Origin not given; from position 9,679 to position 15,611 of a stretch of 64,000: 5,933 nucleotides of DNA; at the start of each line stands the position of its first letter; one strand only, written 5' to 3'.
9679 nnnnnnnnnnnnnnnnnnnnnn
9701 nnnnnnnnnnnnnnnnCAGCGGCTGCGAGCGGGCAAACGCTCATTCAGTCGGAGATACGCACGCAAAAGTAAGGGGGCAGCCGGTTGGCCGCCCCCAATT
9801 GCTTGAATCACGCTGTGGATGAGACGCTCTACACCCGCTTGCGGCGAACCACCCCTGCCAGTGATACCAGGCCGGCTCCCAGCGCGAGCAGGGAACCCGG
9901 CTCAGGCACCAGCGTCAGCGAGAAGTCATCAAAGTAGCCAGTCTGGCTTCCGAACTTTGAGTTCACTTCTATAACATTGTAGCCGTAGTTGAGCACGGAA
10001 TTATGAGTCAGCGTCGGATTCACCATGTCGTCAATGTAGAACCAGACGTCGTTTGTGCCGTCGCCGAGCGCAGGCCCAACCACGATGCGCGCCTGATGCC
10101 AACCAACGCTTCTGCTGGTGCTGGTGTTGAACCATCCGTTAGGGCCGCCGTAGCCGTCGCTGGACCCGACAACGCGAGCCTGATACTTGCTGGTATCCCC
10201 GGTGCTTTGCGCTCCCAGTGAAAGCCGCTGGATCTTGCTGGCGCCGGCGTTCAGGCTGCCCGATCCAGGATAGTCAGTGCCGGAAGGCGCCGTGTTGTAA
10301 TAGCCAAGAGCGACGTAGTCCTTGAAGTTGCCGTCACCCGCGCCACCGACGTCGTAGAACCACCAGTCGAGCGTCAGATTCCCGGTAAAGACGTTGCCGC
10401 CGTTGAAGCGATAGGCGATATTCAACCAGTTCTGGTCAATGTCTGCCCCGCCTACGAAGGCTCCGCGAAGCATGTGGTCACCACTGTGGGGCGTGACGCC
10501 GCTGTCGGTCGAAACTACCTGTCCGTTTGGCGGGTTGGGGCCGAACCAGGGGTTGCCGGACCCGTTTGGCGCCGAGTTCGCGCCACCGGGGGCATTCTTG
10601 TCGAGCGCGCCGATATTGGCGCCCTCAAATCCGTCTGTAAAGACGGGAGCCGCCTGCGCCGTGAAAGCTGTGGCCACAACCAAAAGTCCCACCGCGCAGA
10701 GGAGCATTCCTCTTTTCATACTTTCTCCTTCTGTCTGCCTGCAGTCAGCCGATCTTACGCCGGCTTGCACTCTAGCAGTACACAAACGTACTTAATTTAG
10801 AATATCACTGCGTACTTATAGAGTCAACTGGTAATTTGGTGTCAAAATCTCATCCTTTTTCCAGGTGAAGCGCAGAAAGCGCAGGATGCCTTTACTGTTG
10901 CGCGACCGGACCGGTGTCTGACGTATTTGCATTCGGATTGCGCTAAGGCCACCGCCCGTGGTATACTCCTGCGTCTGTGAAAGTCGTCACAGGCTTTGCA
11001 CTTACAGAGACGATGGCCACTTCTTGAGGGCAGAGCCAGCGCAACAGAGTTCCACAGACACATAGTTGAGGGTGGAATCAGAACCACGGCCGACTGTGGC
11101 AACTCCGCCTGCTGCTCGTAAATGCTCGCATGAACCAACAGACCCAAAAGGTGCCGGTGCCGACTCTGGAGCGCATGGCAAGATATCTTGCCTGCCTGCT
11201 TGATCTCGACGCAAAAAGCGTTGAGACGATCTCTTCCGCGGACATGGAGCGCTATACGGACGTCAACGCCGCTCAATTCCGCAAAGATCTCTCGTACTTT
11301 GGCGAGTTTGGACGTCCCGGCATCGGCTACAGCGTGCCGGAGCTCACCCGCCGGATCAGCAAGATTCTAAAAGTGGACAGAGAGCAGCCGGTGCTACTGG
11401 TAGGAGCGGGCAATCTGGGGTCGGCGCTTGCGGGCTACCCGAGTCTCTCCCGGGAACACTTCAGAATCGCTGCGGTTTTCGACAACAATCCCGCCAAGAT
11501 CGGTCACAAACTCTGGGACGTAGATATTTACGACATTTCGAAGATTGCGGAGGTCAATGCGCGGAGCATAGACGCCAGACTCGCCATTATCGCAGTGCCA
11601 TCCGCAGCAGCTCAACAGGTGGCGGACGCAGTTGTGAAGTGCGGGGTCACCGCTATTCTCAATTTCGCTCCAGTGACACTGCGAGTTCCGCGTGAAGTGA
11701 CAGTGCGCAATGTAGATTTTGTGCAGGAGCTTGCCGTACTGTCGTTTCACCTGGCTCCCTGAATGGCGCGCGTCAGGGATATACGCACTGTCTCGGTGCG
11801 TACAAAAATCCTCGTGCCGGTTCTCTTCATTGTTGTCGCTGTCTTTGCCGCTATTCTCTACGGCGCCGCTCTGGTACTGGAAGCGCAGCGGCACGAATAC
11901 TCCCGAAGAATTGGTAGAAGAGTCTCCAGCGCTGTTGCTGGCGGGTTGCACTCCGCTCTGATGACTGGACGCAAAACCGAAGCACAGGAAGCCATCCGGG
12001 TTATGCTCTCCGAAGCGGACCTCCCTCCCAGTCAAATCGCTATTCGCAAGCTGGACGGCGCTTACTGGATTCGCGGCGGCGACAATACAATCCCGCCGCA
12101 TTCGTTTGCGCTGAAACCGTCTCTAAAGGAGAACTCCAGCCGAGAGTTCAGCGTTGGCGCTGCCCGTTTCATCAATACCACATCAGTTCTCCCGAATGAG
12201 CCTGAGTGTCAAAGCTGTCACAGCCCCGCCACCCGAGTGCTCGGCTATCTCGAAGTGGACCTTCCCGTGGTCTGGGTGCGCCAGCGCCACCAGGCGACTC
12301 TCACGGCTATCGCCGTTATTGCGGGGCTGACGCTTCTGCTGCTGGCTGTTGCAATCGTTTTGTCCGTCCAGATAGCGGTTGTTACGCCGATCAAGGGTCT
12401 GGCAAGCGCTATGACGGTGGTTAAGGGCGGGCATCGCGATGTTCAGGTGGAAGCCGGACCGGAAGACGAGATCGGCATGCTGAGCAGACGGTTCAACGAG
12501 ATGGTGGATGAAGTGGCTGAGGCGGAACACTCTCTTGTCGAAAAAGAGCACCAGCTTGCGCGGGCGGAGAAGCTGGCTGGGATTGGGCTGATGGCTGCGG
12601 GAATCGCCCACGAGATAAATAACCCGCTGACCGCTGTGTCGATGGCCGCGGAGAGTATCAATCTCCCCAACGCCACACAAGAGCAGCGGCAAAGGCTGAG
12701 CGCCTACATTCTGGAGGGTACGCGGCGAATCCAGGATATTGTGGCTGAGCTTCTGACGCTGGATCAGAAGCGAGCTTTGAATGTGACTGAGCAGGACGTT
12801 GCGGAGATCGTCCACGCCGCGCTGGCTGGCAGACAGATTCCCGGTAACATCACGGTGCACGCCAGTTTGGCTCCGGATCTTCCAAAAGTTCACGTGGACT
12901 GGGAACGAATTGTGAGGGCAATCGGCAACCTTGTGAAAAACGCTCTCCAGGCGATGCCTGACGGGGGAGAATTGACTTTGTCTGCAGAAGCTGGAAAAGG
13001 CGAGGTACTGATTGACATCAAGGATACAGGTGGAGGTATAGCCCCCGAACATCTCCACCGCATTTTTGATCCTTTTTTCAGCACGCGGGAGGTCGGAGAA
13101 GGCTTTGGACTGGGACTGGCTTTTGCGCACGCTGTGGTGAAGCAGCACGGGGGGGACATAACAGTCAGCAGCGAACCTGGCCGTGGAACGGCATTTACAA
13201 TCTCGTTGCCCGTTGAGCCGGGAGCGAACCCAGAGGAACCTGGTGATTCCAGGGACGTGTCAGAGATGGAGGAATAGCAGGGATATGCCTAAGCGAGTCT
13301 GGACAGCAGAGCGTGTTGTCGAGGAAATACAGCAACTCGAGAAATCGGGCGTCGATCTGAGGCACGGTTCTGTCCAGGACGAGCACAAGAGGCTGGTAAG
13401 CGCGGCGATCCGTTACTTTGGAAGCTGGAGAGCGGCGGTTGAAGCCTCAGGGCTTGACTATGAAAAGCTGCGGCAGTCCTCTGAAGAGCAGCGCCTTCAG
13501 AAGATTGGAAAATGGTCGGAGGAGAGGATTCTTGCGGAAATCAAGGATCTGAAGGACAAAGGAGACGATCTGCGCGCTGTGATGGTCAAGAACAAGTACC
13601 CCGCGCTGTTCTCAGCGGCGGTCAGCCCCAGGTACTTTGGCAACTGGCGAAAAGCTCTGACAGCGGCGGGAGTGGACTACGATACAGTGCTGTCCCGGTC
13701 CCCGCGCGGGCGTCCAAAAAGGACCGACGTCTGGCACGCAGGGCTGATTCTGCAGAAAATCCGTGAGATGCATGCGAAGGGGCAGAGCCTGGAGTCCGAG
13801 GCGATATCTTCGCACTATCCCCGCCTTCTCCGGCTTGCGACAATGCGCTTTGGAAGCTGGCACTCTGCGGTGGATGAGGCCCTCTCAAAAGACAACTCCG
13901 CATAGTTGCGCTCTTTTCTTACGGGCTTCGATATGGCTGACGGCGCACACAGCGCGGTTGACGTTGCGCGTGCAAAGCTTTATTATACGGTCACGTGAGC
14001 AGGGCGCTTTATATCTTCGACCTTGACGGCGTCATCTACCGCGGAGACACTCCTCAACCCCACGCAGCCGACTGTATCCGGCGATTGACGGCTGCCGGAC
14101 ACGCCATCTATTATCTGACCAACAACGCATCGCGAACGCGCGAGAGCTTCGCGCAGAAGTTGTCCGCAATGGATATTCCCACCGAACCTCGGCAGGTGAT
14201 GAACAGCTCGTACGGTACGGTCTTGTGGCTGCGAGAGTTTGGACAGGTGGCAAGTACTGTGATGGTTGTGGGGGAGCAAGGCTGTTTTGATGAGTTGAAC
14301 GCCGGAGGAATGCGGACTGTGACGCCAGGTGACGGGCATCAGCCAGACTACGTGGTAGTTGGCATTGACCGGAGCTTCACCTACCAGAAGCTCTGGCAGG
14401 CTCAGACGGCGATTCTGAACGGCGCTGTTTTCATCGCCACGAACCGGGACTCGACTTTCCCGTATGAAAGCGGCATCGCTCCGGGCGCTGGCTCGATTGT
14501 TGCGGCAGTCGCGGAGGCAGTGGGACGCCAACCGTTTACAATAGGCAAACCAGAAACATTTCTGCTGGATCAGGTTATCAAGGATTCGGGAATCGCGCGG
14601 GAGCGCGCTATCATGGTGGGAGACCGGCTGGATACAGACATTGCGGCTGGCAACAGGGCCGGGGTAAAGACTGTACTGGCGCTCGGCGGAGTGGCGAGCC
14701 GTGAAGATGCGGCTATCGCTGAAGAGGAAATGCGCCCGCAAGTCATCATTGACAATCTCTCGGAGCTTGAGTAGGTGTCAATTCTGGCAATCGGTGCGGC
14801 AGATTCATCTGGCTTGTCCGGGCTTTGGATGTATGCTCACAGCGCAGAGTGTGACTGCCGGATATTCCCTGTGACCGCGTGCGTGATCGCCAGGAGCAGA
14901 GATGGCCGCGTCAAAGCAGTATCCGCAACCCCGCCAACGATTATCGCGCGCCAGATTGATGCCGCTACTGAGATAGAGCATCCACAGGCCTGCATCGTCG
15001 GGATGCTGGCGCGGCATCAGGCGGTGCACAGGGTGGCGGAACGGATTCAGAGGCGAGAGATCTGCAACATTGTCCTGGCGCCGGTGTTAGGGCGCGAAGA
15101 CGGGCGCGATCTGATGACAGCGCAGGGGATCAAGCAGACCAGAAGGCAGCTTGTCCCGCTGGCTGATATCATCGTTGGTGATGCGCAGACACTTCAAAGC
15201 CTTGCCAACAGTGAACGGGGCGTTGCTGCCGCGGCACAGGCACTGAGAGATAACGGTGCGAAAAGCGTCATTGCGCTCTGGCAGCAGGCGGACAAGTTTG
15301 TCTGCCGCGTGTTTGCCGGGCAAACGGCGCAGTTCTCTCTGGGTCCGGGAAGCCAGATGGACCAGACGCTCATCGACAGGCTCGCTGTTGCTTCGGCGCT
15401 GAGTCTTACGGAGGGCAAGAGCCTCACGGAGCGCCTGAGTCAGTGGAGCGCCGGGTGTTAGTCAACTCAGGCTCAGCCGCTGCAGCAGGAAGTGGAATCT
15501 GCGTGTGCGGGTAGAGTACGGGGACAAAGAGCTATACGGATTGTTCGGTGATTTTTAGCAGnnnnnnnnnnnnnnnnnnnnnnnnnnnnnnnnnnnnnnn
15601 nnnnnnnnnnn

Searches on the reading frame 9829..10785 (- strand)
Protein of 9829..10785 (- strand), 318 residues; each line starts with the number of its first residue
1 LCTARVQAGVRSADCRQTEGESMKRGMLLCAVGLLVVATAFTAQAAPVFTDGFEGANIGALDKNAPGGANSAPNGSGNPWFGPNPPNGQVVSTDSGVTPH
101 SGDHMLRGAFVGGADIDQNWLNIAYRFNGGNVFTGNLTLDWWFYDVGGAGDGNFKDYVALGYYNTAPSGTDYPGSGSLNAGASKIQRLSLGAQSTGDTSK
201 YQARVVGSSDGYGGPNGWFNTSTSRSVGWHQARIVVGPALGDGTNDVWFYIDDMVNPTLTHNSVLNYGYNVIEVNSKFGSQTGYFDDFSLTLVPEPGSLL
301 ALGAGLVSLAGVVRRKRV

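Call 9: search_protein_families(library=pfam, proteins=[window:9829-10785:-], max_evalue=0.1)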
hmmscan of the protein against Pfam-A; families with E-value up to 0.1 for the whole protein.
window:9829-10785:- (318 aa): 1 family
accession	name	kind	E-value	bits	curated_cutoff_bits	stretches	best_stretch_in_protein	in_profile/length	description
PF07589.16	PEP-CTERM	-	0.0002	21.8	20.7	1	293-315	2-24/24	PEP-CTERM motif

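Call 82: search_protein_families(library=ncbifam, proteins=[window:9829-10785:-], max_evalue=0.01)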
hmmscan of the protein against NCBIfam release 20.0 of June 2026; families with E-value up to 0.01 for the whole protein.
window:9829-10785:- (318 aa): 7 families
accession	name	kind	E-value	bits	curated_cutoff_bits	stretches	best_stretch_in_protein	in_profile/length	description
NF041538.1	PEP_EDSA_1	subfamily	2e-05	24.4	100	1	290-316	280-307/307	EDSAP-1 family PEP-CTERM protein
NF038125.1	PEP_CTERM_THxN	subfamily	8.2e-05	22.3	85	1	286-316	213-246/246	THxN family PEP-CTERM protein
TIGR02595.1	PEP_CTERM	domain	0.00011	22.8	16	1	293-317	1-24/24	PEP-CTERM sorting domain-containing protein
NF038129.1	PEP_NF038129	equivalog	0.00021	21.2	65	1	288-316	166-194/194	NF038129 family PEP-CTERM protein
NF038124.1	PEP_CTERM_TLD_A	exception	0.0013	18.4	100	1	280-317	198-235/235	PEP_CTERM-anchored TLD domain-containing protein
NF038120.1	PEP_CTERM_QFxxD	subfamily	0.0017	18.3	80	1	285-315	185-212/215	NF038120 family PEP-CTERM protein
NF038126.1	PEP_CTERM_FxDxF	subfamily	0.0096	16.2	50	0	242-316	98-165/165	FxDxF family PEP-CTERM protein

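Call 83: search_protein_families(library=padloc, proteins=[window:9829-10785:-], max_evalue=0.01)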
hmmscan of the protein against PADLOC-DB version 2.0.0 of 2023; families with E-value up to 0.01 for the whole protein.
window:9829-10785:- (318 aa): 0 families

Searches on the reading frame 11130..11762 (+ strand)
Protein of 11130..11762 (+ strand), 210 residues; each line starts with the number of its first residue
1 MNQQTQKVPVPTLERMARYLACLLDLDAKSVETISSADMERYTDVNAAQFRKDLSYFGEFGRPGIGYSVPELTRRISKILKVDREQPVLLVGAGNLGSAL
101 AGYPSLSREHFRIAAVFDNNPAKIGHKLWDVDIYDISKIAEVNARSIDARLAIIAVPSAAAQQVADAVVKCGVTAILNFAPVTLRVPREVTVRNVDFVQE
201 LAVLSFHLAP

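Call 9: search_protein_families(library=pfam, proteins=[window:11130-11762:+], max_evalue=0.1)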
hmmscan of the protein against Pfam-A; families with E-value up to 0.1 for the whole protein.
window:11130-11762:+ (210 aa): 3 families
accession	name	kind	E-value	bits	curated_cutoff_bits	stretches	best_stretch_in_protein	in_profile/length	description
PF02629.25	CoA_binding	-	3e-18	66.8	22.3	1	84-182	2-97/97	CoA binding domain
PF06971.19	Put_DNA-bind_N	-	8.1e-15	55.1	27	1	7-55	1-49/49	Putative DNA-binding protein N-terminus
PF01408.29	GFO_IDH_MocA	-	7.6e-05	23.8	24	1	88-184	3-97/120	Oxidoreductase family, NAD-binding Rossmann fold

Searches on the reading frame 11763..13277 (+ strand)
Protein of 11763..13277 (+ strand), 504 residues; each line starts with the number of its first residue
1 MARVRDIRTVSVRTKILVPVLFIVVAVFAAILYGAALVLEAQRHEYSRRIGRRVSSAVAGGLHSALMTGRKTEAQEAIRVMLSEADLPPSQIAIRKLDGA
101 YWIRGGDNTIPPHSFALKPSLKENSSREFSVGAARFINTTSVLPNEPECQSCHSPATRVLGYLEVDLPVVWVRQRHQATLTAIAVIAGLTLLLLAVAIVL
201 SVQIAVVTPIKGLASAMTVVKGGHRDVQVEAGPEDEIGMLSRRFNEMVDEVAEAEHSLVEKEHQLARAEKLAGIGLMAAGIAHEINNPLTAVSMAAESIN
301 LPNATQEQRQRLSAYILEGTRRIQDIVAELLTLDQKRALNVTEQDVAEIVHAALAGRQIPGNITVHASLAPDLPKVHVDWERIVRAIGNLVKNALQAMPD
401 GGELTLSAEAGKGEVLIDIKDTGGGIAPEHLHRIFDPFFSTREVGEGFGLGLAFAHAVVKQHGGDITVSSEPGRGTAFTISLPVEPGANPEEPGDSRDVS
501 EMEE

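Call 55: search_protein_families(library=pfam, proteins=[window:11763-13277:+], max_evalue=0.00001)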
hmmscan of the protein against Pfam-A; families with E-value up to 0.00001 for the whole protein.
window:11763-13277:+ (504 aa): 3 families
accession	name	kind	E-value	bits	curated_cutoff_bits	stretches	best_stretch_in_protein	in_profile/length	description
PF02518.31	HATPase_c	-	2.5e-28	99.1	26.4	1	380-485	3-110/111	Histidine kinase-, DNA gyrase B-, and HSP90-like ATPase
PF00512.31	HisKA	-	1.8e-11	44.4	26.9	1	276-337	4-64/66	His Kinase A (phospho-acceptor) domain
PF00672.30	HAMP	-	1.4e-08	35.4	25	1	206-251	6-51/53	HAMP domain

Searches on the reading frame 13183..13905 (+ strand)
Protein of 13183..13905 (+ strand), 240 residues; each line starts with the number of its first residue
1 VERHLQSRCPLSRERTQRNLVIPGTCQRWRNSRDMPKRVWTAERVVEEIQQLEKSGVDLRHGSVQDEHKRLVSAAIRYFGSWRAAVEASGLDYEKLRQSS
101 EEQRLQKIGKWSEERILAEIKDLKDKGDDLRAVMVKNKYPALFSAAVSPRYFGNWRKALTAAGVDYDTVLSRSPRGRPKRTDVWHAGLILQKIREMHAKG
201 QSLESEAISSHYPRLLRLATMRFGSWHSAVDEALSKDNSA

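Call 55: search_protein_families(library=pfam, proteins=[window:13183-13905:+], max_evalue=0.00001)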
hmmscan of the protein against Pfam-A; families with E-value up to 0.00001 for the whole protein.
window:13183-13905:+ (240 aa): 1 family
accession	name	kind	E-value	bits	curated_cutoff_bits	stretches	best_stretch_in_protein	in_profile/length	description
PF18780.6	HNH_repeat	-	2.1e-15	57.2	26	0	41-92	2-54/54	Homing endonuclease associated repeat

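Call 82: search_protein_families(library=ncbifam, proteins=[window:13183-13905:+], max_evalue=0.01)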
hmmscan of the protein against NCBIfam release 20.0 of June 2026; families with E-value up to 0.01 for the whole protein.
window:13183-13905:+ (240 aa): 0 families

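Call 83: search_protein_families(library=padloc, proteins=[window:13183-13905:+], max_evalue=0.01)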
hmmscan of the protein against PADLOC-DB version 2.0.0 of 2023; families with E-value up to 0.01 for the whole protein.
window:13183-13905:+ (240 aa): 0 families

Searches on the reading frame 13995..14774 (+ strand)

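Call 55: search_protein_families(library=pfam, proteins=[window:13995-14774:+], max_evalue=0.00001)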
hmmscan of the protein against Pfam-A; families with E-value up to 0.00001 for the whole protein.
window:13995-14774:+ (259 aa): 4 families
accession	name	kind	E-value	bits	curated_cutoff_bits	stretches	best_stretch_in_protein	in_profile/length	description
PF13344.12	Hydrolase_6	-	4.9e-24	84.7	27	1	7-106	2-100/101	Haloacid dehalogenase-like hydrolase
PF13242.12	Hydrolase_like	-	6.1e-20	71.4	22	1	183-258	2-75/75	HAD-hyrolase-like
PF00702.32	Hydrolase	-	6e-15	56.6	26.4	1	5-223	3-191/191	haloacid dehalogenase-like hydrolase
PF13419.12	HAD_2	-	1.8e-08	35.2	23.8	1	175-228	125-177/178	Haloacid dehalogenase-like hydrolase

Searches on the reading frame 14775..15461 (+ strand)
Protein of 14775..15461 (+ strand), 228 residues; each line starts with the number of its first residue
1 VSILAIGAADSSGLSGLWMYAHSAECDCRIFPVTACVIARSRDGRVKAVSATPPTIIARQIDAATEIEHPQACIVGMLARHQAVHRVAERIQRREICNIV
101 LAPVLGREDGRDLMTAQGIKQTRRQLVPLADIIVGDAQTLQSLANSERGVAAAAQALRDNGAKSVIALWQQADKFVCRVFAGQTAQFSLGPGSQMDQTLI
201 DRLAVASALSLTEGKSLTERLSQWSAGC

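Call 55: search_protein_families(library=pfam, proteins=[window:14775-15461:+], max_evalue=0.00001)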
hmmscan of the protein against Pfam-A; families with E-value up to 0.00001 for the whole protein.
window:14775-15461:+ (228 aa): 1 family
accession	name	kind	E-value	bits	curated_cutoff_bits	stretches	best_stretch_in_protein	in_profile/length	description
PF08543.17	Phos_pyr_kin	-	1.4e-19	70.9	27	1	30-166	22-160/246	Phosphomethylpyrimidine kinase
